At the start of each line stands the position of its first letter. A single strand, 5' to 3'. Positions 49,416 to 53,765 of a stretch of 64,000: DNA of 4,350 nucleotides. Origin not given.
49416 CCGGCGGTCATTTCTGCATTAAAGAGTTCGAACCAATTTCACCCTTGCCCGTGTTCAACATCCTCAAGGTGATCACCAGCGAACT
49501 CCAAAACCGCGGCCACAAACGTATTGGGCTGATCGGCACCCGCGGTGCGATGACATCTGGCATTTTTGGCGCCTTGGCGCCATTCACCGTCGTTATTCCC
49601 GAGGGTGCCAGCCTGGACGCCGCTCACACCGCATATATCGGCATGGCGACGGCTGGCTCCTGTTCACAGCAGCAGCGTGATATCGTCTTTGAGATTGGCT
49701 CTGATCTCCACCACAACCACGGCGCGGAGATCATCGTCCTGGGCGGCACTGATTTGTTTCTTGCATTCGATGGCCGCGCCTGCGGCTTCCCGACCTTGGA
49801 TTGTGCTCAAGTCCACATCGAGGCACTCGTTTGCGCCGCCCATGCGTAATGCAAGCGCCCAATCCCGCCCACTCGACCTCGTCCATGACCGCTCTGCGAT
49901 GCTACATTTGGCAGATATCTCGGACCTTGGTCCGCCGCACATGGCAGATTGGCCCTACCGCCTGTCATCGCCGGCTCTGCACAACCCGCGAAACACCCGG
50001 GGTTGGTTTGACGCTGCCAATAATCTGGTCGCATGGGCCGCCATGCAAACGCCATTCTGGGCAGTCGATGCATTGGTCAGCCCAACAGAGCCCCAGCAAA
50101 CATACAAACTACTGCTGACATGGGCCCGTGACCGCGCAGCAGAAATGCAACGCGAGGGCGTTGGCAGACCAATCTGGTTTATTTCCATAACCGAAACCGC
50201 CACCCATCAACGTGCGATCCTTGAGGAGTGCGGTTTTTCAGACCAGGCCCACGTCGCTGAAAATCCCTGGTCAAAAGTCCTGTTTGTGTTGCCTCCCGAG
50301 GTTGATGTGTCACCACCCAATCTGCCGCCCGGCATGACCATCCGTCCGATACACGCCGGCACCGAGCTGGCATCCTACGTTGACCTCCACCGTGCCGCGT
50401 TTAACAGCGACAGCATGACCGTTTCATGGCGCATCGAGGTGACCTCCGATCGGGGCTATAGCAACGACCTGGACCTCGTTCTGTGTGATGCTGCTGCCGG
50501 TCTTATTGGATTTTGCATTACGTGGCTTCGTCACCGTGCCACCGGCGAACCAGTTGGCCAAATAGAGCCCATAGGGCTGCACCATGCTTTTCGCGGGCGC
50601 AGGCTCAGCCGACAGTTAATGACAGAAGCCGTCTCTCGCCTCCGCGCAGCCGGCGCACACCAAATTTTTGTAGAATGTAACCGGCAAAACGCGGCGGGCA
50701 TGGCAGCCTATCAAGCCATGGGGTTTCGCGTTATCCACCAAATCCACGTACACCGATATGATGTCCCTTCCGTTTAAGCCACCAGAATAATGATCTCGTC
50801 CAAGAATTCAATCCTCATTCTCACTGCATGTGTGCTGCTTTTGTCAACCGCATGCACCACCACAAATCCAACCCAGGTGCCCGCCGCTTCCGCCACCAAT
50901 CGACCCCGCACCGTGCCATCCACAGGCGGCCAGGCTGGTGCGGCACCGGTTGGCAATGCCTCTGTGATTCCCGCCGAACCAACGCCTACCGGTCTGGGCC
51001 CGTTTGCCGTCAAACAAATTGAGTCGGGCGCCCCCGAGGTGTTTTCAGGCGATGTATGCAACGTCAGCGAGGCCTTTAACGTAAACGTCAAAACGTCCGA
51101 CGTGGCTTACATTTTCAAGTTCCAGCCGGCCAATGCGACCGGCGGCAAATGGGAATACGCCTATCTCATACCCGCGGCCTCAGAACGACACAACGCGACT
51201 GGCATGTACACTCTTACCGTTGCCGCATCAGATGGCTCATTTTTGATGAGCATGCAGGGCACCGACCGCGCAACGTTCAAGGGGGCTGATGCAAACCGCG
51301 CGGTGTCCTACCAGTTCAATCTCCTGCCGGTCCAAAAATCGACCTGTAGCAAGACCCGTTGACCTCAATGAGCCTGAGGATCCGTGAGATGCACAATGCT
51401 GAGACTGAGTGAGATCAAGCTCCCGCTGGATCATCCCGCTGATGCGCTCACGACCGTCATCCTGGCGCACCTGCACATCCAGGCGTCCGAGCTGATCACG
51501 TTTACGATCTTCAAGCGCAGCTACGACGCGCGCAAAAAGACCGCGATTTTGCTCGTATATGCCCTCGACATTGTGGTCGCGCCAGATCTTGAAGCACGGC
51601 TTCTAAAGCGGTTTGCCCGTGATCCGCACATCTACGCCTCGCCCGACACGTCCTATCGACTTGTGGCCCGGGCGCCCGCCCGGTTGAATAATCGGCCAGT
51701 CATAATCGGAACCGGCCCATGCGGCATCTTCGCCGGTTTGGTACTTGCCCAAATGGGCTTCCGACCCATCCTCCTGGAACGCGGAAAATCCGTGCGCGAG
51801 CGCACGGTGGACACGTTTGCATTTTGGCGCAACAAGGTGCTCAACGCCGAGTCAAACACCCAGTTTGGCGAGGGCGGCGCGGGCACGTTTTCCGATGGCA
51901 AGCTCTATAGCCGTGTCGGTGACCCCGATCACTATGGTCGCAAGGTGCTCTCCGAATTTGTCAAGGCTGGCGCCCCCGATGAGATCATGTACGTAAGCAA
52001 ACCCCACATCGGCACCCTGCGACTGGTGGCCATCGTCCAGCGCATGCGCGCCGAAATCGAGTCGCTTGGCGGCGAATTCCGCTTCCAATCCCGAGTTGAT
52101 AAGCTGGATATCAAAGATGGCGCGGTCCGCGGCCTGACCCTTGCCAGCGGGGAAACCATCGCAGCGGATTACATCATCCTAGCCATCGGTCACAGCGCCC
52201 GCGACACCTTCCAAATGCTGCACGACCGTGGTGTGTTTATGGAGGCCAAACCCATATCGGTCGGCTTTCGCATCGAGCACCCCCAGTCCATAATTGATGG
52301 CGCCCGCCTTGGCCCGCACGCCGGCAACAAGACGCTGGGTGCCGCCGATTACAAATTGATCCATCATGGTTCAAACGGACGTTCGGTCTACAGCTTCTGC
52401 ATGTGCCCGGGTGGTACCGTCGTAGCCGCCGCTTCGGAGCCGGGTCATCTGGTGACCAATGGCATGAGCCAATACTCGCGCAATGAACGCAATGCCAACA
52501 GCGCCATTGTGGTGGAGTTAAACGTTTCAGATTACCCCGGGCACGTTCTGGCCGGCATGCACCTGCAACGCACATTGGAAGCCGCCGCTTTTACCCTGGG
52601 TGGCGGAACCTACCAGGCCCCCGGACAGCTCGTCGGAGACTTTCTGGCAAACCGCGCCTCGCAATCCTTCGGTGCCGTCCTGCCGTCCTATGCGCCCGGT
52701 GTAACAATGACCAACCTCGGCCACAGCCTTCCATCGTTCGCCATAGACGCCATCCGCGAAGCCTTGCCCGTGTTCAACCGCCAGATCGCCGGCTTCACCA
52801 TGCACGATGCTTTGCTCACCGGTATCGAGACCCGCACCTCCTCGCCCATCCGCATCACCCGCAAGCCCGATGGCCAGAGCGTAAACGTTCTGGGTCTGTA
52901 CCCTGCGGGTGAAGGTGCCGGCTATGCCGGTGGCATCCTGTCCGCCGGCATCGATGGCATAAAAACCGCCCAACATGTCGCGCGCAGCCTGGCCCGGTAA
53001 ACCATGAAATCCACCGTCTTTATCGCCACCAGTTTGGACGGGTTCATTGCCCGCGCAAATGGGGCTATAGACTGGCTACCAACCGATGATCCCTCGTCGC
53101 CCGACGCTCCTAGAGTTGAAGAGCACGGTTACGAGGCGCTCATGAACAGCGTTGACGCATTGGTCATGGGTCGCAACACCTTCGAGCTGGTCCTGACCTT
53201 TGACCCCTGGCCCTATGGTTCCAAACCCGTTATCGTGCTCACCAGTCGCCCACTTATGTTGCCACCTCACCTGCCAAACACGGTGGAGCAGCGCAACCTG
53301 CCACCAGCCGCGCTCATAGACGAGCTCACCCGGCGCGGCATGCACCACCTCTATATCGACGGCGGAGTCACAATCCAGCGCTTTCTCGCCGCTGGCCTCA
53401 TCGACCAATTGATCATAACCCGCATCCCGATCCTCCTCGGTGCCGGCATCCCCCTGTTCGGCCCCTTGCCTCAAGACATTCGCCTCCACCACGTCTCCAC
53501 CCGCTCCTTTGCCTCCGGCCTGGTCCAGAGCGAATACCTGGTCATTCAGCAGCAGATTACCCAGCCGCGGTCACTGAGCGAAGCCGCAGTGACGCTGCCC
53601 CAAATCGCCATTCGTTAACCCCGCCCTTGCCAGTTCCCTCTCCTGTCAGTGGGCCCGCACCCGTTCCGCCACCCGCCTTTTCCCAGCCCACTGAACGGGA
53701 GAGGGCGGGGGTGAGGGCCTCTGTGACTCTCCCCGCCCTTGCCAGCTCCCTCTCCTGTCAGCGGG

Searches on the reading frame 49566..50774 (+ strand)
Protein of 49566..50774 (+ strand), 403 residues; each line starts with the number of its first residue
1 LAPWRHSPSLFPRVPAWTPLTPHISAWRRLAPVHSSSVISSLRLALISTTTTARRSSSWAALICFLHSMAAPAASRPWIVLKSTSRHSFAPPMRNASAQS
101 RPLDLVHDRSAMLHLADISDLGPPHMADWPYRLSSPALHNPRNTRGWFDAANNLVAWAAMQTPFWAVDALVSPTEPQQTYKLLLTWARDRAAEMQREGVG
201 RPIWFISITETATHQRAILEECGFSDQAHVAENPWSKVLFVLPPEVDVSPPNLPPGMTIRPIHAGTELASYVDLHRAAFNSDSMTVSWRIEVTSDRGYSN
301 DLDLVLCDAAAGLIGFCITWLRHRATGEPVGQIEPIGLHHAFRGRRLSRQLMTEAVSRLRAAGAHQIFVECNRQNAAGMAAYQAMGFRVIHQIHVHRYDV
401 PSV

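Call 11: search_protein_families(library=pfam, proteins=[window:49566-50774:+], max_evalue=0.01)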
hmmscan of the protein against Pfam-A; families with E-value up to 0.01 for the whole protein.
window:49566-50774:+ (403 aa): 5 families
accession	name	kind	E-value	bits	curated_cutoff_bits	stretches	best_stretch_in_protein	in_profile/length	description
PF00583.31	Acetyltransf_1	-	2e-10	41.4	20.7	1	309-387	38-116/116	Acetyltransferase (GNAT) family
PF13673.13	Acetyltransf_10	-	3.3e-06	27.6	23.6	1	325-391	52-111/128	Acetyltransferase (GNAT) domain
PF13508.13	Acetyltransf_7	-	4e-06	27.5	27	1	310-388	11-83/84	Acetyltransferase (GNAT) domain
PF13302.13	Acetyltransf_3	-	0.00061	20.9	25.4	1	284-388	36-138/138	Acetyltransferase (GNAT) domain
PF08445.16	FR47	-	0.0017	18.8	22.1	1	328-391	19-81/86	FR47-like protein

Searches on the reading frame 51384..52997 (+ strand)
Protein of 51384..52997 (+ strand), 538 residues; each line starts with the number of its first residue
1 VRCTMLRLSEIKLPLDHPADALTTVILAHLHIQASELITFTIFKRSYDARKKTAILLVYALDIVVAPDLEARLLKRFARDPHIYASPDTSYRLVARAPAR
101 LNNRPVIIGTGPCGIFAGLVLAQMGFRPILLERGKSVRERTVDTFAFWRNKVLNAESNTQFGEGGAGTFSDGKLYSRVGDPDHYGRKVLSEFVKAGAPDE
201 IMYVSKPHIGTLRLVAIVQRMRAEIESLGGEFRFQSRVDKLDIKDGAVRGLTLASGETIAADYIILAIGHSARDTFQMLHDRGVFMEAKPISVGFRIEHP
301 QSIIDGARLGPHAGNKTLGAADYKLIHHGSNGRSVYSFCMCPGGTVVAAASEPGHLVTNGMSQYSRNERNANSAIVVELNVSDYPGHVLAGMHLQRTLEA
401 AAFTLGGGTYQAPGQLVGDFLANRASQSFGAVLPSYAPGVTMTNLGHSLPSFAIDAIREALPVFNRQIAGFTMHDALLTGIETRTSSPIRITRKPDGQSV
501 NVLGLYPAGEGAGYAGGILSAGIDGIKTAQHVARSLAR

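Call 11: search_protein_families(library=pfam, proteins=[window:51384-52997:+], max_evalue=0.01)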
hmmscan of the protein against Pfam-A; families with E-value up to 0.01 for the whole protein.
window:51384-52997:+ (538 aa): 9 families
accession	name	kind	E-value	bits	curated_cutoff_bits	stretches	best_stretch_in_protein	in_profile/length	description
PF21688.3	FAD-depend_C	-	2e-76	257.1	27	1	290-485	1-197/197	FAD-dependent protein, C-terminal domain-like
PF01266.30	DAO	-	4.9e-09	36.6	27.9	1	210-282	144-215/353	FAD dependent oxidoreductase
PF07992.20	Pyr_redox_2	-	5e-07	29.9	26.1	1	106-275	4-114/291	Pyridine nucleotide-disulphide oxidoreductase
PF03486.20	HI0933_like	-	1.2e-06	28.7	50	0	216-271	110-165/244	HI0933-like protein Rossmann domain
PF01593.30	Amino_oxidase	-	5.5e-05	23.1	19.8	1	215-272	204-258/443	Flavin containing amine oxidoreductase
PF13738.12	Pyr_redox_3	-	0.00012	21.9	30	1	106-137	1-33/305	Pyridine nucleotide-disulphide oxidoreductase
PF00890.30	FAD_binding_2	-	0.00024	20.8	20.4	0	215-268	142-201/414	FAD binding domain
PF01494.25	FAD_binding_3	-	0.00027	20.7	22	1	106-265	5-154/349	FAD binding domain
PF01134.28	GIDA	-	0.0032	17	22.1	0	234-270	114-150/391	Glucose inhibited division protein A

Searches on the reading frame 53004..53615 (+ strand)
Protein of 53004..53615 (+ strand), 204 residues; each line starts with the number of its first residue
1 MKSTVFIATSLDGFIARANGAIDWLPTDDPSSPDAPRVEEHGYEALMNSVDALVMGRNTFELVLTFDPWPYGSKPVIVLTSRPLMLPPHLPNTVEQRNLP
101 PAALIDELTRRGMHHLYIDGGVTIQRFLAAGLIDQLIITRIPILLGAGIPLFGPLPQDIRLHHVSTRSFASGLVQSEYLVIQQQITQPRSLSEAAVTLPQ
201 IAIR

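Call 11: search_protein_families(library=pfam, proteins=[window:53004-53615:+], max_evalue=0.01)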
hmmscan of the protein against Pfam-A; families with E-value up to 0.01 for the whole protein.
window:53004-53615:+ (204 aa): 1 family
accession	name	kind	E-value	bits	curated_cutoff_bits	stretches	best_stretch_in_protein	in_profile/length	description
PF01872.23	RibD_C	-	3.3e-18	66.7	24.1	1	4-174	4-196/197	RibD C-terminal domain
